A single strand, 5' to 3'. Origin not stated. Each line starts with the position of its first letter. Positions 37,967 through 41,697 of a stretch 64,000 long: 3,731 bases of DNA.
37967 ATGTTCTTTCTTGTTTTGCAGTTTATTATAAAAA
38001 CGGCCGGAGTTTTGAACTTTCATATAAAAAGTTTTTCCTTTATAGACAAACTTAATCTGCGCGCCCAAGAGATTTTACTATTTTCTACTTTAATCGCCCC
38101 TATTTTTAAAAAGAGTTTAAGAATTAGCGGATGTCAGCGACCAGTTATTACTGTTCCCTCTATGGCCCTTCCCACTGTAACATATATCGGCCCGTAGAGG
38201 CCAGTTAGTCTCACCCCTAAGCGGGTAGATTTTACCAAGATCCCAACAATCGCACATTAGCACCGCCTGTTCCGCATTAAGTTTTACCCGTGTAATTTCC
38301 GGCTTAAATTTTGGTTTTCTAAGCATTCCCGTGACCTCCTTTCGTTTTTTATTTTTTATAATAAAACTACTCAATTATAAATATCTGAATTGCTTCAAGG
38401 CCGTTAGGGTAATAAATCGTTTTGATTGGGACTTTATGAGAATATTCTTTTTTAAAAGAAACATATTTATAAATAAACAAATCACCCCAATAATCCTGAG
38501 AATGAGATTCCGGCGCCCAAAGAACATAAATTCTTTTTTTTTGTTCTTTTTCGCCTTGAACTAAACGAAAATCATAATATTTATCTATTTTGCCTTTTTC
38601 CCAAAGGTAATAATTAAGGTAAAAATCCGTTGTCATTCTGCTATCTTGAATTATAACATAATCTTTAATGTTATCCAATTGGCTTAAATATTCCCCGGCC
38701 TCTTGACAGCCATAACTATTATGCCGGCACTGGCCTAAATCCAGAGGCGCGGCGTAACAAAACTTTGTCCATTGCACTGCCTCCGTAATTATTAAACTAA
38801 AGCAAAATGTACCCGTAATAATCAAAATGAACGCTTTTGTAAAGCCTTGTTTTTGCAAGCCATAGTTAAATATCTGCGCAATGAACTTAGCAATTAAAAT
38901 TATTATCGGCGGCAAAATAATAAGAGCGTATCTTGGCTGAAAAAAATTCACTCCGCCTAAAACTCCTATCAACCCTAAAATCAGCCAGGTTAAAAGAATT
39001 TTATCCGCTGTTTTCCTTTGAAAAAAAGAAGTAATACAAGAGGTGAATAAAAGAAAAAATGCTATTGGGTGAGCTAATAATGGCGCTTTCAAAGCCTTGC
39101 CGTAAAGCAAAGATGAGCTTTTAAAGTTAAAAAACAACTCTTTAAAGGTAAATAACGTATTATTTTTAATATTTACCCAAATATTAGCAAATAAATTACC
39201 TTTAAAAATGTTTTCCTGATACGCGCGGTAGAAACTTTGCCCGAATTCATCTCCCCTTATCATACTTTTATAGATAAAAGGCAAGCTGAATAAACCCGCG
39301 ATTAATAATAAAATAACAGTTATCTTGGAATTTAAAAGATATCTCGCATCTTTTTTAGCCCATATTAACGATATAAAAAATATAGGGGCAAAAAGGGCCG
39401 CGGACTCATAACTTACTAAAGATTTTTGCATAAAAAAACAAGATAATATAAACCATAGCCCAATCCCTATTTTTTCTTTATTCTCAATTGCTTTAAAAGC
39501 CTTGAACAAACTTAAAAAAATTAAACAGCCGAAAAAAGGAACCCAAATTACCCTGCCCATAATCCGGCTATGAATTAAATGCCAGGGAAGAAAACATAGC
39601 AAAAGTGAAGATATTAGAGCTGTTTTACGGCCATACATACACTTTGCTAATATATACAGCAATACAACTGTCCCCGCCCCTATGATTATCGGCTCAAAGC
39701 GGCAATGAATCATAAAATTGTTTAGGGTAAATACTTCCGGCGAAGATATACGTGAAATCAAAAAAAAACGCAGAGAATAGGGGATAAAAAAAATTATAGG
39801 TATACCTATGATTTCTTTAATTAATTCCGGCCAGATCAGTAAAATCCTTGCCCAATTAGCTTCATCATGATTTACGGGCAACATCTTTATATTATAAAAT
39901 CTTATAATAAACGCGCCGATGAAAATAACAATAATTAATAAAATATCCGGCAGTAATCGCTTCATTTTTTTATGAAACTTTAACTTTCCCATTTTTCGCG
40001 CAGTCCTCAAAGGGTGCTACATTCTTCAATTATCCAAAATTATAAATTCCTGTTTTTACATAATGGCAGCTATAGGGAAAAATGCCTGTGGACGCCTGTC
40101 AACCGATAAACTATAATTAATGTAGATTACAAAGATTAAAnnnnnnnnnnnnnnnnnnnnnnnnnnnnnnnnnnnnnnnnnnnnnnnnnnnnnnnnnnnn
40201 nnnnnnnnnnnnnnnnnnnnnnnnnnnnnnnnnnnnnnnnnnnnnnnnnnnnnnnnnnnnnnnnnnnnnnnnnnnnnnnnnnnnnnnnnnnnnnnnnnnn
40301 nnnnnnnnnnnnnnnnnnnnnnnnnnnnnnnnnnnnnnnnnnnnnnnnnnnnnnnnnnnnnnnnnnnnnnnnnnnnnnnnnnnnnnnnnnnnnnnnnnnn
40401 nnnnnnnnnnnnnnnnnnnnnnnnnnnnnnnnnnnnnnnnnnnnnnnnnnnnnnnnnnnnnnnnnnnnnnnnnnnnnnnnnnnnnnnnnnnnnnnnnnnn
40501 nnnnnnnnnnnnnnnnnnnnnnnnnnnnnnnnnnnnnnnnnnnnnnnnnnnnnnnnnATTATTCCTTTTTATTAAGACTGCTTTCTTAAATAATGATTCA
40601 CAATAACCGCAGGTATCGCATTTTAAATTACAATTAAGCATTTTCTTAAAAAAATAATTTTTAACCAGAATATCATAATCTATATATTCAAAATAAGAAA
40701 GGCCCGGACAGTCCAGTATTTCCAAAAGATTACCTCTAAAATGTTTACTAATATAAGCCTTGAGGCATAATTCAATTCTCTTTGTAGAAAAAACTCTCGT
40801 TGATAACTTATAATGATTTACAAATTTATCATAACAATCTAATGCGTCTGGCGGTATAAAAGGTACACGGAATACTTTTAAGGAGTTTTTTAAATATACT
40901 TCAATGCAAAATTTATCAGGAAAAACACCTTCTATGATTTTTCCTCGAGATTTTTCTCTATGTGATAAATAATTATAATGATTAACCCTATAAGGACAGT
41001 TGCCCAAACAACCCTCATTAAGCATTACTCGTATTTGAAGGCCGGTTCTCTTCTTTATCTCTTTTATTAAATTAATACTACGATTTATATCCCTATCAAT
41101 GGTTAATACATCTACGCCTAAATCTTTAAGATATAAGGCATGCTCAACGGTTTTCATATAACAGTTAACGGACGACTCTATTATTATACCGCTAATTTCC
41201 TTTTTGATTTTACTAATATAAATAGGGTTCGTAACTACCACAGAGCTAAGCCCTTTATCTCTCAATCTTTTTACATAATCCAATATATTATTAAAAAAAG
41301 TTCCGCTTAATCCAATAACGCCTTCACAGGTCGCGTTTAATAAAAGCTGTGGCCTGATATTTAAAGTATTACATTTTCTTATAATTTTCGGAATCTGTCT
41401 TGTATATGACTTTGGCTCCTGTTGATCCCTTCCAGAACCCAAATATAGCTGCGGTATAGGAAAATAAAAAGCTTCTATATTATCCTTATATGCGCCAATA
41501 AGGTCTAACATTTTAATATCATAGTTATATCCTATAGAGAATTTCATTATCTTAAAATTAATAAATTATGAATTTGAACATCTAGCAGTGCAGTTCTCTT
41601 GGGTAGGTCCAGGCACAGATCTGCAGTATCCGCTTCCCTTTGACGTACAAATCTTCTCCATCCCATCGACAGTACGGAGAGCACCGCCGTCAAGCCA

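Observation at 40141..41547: U32-family enzyme with TPR repeats directly downstream of precursor peptides 3 and 2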

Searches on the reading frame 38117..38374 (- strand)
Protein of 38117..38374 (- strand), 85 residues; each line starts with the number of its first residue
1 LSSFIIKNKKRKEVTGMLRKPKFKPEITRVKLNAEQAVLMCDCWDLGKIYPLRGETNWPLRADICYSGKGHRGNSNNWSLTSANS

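Call 3: search_protein_families(library=pfam, proteins=[window:38117-38374:-], max_evalue=0.01)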
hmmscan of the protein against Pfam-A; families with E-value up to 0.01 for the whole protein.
window:38117-38374:- (85 aa): 0 families

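Call 4: search_protein_families(library=ncbifam, proteins=[window:38117-38374:-], max_evalue=0.01)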
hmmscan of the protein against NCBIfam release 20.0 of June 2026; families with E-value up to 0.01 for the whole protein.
window:38117-38374:- (85 aa): 0 families

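Call 62: find_related_loci(query=A4, collection=metagenome_contigs, flank=10000)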
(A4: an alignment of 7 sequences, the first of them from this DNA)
Query A4 (69 aa) in metagenome_contigs; peptide patterns used: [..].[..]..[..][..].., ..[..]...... (x = any residue, [..] = any of these).
600 stretches matched a pattern (row limit reached: there are more); 220 encode a relative of the query (tblastn E <= 1e-3); the best 80 are kept; 78 distinct loci.
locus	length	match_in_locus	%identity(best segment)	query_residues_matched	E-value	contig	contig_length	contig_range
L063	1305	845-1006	60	1-55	8e-14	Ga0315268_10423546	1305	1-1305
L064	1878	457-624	55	3-62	2e-13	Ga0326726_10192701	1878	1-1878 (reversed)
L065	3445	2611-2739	65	1-42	2e-13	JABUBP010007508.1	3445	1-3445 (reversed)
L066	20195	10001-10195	48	2-69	2e-13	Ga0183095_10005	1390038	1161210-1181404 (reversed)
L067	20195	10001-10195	48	2-69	2e-13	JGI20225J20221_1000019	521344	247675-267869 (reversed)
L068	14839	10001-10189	48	4-69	4e-13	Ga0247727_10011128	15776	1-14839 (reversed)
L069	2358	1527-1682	50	1-52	6e-13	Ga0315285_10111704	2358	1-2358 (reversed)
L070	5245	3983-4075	81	1-31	1e-12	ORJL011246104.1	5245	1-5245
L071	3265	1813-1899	83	1-29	2e-12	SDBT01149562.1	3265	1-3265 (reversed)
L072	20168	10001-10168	49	4-62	2e-12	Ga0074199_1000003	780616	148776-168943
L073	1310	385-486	68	1-34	2e-12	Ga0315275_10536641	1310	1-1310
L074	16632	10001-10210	41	1-69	2e-12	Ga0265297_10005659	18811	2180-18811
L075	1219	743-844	68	3-36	3e-12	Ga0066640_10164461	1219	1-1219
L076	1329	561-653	81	1-31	3e-12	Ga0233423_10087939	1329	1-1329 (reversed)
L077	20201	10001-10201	47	1-69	5e-12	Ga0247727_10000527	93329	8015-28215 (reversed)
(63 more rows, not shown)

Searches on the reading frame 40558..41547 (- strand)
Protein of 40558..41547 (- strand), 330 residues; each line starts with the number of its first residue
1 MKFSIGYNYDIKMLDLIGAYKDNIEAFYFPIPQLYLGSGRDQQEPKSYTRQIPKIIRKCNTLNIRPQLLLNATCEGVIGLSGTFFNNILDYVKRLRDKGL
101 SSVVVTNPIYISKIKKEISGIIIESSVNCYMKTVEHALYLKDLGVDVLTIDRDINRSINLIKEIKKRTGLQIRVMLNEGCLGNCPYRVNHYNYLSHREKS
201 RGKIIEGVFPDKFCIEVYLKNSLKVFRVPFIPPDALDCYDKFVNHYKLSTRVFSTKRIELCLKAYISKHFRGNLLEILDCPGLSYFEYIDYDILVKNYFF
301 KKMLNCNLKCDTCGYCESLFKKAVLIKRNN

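Call 48: search_protein_representatives(protein=window:40558-41547:-)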
Query: 330 residues. Proteins with E-value up to 0.001 (for the whole library): 1357; up to 1e-10: 789; up to 1e-30: 56. The best 150 are listed.
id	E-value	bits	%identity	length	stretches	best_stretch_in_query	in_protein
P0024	1.6e-135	467.9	64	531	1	1-328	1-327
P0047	1.4e-131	455.0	59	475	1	1-328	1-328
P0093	4.0e-102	358.1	59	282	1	2-279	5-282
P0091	2.0e-95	336.1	50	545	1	2-327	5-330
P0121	2.2e-93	329.4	46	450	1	1-325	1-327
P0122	4.2e-92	325.2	46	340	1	2-325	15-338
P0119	9.7e-81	287.8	47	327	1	2-330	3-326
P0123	7.5e-76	271.8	42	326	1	2-324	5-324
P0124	2.3e-75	270.1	39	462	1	3-326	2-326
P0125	8.3e-71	255.2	40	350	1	1-326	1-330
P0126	1.4e-69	251.1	43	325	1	1-320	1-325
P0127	2.6e-65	237.1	43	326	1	1-306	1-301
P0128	2.0e-62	227.6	71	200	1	23-168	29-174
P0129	2.6e-60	220.7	40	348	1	1-297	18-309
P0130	1.0e-59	218.7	39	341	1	1-320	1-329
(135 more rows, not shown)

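Call 70: search_protein_families(library=ncbifam, proteins=[window:40558-41547:-], max_evalue=0.1)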
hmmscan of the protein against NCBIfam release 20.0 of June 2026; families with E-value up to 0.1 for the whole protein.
window:40558-41547:- (330 aa): 1 family
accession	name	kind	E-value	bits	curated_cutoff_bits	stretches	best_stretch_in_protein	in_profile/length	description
TIGR02247.1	HAD-1A3-hyp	subfamily_domain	0.052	13.3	125.4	0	83-117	94-128/211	epoxide hydrolase N-terminal domain-like phosphatase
